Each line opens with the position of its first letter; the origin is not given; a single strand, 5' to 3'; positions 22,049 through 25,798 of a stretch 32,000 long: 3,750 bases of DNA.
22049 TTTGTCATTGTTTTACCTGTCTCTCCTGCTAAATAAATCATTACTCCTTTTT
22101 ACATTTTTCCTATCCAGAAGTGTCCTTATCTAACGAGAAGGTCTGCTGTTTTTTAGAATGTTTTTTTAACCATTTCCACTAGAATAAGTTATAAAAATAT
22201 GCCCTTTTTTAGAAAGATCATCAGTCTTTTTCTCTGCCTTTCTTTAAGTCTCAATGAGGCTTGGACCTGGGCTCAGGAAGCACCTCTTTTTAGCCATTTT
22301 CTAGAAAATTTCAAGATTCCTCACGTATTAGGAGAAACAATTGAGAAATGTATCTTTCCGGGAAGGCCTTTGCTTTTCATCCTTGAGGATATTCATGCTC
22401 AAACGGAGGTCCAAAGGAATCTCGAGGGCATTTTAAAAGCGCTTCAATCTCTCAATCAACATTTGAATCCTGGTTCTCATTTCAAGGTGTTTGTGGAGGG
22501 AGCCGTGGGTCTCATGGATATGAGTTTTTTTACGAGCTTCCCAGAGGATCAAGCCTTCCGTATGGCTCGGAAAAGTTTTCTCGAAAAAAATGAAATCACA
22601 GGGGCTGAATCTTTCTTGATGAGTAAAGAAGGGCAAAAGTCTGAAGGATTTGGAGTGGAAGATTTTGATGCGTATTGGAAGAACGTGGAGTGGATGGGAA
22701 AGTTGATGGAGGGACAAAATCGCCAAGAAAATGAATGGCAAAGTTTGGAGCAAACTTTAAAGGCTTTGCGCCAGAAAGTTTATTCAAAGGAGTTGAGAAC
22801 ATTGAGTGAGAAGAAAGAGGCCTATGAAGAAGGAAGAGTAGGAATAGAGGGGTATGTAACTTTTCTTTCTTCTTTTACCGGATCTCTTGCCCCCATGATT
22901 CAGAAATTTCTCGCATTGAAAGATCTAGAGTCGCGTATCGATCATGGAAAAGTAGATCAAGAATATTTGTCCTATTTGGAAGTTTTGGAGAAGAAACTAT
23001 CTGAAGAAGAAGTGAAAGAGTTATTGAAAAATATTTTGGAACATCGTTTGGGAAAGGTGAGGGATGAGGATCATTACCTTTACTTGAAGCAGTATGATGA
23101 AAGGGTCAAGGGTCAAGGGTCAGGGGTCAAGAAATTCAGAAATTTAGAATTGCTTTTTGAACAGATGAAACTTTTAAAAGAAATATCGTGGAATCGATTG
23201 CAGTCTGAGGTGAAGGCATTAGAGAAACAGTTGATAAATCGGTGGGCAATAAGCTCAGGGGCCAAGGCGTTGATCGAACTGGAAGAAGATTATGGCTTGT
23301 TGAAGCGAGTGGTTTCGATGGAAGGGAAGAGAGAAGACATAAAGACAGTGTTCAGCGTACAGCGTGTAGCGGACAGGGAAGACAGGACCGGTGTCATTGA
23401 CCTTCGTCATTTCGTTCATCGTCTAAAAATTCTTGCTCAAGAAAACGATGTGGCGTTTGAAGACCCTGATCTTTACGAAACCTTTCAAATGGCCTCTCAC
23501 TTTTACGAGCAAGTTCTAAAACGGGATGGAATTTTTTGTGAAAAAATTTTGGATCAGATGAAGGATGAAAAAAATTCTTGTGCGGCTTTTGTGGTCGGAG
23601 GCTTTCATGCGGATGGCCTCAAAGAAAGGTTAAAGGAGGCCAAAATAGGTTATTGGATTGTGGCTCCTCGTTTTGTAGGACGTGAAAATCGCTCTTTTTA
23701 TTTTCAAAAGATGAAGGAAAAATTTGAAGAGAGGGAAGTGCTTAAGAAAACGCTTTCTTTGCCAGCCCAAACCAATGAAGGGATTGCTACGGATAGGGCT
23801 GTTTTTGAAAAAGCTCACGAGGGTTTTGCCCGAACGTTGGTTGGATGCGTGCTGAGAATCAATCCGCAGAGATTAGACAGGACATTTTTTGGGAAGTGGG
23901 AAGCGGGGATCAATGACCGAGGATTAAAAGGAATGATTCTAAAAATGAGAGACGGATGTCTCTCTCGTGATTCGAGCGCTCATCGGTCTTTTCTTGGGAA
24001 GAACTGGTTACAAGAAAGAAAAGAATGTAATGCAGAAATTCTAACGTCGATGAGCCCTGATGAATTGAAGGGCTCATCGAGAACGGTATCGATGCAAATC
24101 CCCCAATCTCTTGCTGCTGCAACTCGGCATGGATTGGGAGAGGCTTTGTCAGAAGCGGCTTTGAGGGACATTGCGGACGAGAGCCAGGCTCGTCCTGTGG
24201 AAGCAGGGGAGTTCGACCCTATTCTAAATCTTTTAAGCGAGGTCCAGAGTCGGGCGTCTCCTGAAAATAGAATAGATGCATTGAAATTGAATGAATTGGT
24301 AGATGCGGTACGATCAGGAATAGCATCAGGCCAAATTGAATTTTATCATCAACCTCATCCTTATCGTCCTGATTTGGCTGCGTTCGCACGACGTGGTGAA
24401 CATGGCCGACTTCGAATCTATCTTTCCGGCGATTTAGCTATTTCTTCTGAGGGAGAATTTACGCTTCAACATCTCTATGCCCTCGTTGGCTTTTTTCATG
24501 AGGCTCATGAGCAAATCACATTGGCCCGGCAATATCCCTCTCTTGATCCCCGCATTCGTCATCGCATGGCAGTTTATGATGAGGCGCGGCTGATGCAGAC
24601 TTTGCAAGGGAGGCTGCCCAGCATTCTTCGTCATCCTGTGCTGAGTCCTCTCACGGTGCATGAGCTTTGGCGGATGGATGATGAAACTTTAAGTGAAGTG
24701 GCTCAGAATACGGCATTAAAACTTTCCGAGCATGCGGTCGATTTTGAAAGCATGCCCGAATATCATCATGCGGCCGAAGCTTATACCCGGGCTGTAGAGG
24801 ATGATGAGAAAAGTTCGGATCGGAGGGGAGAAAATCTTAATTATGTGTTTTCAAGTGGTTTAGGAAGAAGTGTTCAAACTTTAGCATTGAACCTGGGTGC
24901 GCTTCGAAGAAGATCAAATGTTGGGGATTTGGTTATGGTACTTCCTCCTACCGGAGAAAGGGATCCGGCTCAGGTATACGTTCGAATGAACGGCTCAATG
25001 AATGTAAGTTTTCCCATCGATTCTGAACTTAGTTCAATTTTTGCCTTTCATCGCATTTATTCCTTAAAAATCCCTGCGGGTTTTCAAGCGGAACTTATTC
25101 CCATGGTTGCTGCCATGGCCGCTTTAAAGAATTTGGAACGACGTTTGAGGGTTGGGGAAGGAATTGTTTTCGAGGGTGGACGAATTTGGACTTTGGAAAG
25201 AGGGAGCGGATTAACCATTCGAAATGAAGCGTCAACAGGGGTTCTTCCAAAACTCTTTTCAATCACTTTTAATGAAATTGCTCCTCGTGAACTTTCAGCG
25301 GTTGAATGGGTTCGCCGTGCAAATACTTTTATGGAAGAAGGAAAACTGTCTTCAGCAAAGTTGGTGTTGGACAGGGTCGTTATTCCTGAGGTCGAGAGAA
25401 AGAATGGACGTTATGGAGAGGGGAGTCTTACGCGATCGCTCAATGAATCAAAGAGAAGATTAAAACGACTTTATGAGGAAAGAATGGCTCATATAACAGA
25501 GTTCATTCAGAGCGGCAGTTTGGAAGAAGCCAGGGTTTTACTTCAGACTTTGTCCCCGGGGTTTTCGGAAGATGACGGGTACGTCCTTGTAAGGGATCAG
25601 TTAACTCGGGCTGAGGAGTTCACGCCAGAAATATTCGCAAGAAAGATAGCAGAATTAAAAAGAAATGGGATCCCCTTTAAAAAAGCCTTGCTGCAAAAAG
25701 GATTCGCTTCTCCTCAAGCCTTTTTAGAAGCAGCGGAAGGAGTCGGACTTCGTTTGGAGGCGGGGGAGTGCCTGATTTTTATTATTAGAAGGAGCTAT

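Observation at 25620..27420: Six tandem ~90-115-aa modules, each ending in a Fis/NtrC-type HTH-like motif, inside the giant ORF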

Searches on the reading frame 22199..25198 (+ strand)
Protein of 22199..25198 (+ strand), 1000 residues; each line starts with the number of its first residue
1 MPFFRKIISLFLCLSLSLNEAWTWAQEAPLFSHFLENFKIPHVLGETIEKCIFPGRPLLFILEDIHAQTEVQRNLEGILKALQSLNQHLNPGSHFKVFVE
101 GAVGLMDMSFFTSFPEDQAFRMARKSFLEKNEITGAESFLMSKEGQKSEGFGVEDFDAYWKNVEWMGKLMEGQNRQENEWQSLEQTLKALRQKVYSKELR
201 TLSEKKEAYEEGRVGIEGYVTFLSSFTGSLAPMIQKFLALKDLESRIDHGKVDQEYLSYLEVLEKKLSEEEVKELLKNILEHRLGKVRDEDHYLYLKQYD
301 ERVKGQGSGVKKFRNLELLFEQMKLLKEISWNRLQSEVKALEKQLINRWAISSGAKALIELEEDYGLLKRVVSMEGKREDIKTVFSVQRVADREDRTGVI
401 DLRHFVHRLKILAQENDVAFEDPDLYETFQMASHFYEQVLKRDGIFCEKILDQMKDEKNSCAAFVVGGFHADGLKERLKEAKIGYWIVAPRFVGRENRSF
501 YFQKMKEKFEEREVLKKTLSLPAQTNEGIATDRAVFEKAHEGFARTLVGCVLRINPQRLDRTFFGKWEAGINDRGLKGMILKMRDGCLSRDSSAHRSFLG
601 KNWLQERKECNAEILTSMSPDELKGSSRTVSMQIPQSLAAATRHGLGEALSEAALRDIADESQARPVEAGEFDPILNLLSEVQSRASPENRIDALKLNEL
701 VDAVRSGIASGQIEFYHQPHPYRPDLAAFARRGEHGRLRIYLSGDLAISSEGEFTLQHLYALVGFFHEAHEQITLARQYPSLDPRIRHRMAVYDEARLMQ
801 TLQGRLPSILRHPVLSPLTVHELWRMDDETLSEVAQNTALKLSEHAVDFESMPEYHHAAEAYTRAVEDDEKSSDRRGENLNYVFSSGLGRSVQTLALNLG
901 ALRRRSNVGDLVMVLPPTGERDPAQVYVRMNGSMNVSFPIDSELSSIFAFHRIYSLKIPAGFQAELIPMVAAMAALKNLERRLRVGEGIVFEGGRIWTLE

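Call 6: search_protein_families(library=pfam, proteins=[window:22199-25198:+], max_evalue=1)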
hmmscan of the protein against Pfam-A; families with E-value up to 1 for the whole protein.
window:22199-25198:+ (1000 aa): 4 families
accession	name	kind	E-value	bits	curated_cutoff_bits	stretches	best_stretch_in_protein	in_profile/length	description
PF08349.16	DUF1722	-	0.0049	17.6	22.5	0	167-227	39-99/117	Protein of unknown function (DUF1722)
PF11829.13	DUF3349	-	0.14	13.4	28.3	1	253-284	20-51/94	Protein of unknown function (DUF3349)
PF20316.5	DUF6612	-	0.14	12.2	23.7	1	239-297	114-169/237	Family of unknown function (DUF6612)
PF08311.18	Mad3_BUB1_I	-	0.58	10.5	31.4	0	155-202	18-66/123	Mad3/BUB1 homology region 1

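Call 13: find_homologous_proteins(query=window:22199-25198:+, max_evalue=0.001)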
Query window:22199-25198:+ (1000 aa): 6 proteins with E <= 0.001 among 8000 candidates.
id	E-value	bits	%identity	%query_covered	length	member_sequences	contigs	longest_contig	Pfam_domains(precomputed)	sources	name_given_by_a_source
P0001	2.3e-97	345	37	51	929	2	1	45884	-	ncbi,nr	ncbi:MAG: hypothetical protein HYZ67_05185, partial [Chlamydiae bacterium]|nr:hypothetical protein [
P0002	3.2e-94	335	35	50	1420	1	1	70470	-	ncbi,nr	ncbi:MAG: hypothetical protein HYS07_06490 [Chlamydiae bacterium]|nr:hypothetical protein [Chlamydio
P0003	7.9e-88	314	37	47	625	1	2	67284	-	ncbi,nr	ncbi:MAG: hypothetical protein HYS08_03780 [Chlamydiae bacterium]|nr:hypothetical protein [Chlamydio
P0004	4.0e-82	295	31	54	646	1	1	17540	-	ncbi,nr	ncbi:MAG: hypothetical protein HYS08_02920 [Chlamydiae bacterium]|nr:hypothetical protein [Chlamydio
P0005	3.6e-20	90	25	47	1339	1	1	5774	PF14890.12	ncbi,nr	ncbi:MAG: hypothetical protein HY586_02985, partial [Candidatus Omnitrophica bacterium]|nr:hypotheti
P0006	7.4e-12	62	24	51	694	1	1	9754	-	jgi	jgi:hypothetical protein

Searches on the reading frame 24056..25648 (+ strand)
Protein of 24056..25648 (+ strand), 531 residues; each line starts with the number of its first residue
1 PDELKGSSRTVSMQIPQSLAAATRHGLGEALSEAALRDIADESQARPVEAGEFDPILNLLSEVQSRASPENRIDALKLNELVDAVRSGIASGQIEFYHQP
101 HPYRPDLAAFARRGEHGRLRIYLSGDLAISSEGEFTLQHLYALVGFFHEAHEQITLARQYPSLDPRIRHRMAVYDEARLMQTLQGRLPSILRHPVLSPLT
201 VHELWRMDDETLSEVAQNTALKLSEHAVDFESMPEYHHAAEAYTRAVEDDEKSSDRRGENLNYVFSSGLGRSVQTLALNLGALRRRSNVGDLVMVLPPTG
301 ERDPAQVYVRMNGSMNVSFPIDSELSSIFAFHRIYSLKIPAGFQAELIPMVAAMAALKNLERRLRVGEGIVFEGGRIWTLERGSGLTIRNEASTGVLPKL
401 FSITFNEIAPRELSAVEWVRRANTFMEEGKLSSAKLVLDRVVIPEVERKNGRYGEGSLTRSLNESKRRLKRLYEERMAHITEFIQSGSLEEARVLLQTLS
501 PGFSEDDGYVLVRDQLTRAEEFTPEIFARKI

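Call 58: search_protein_families(library=pfam, proteins=[window:24056-25648:+], max_evalue=1)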
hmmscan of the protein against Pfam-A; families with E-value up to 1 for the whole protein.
window:24056-25648:+ (531 aa): 0 families
